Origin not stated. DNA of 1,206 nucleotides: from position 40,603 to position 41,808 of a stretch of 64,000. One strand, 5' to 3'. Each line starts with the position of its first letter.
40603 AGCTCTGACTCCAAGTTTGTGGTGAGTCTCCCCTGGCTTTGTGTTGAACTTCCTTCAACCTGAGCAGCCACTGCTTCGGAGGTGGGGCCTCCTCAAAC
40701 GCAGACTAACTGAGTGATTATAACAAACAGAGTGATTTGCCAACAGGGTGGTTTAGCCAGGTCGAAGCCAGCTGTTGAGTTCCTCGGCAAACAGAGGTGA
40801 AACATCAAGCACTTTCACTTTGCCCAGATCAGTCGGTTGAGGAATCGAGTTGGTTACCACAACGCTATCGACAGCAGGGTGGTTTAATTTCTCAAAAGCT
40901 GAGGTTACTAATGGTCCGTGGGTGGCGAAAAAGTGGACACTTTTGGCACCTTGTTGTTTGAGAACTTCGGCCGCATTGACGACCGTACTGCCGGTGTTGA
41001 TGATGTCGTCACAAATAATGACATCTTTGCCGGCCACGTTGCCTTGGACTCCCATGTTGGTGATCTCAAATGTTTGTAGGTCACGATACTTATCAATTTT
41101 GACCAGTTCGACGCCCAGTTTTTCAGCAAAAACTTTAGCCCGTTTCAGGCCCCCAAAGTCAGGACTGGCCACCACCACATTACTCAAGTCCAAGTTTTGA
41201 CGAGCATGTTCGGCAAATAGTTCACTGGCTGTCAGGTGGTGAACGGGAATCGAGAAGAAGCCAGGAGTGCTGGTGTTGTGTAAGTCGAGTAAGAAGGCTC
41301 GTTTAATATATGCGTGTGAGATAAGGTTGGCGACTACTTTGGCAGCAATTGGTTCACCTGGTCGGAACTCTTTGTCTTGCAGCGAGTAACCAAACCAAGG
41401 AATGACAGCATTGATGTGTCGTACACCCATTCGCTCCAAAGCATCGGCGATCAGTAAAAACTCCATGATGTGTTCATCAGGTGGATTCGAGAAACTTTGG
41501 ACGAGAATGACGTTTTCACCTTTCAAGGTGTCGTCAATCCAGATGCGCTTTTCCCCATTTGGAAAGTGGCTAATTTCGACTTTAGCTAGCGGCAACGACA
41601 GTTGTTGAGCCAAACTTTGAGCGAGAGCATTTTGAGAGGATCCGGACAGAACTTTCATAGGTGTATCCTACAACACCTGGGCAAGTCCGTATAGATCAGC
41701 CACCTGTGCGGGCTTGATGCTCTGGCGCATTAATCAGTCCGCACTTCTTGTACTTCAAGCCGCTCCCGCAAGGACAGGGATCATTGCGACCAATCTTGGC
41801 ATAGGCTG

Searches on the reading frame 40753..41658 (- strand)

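Call 79: search_protein_families(library=pfam, proteins=[window:40753-41658:-], max_evalue=0.0001)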
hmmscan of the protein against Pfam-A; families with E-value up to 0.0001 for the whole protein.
window:40753-41658:- (301 aa): 3 families
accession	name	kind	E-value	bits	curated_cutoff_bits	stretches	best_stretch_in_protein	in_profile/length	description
PF13793.12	Pribosyltran_N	-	8.5e-36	122.8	25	1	1-116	1-116/117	N-terminal domain of ribose phosphate pyrophosphokinase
PF14572.12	Pribosyl_synth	-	1.2e-22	81.2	27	1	201-294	74-170/184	Phosphoribosyl synthetase-associated domain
PF00156.33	Pribosyltran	-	5.8e-16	58.7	26.3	1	146-247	17-124/158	Phosphoribosyl transferase domain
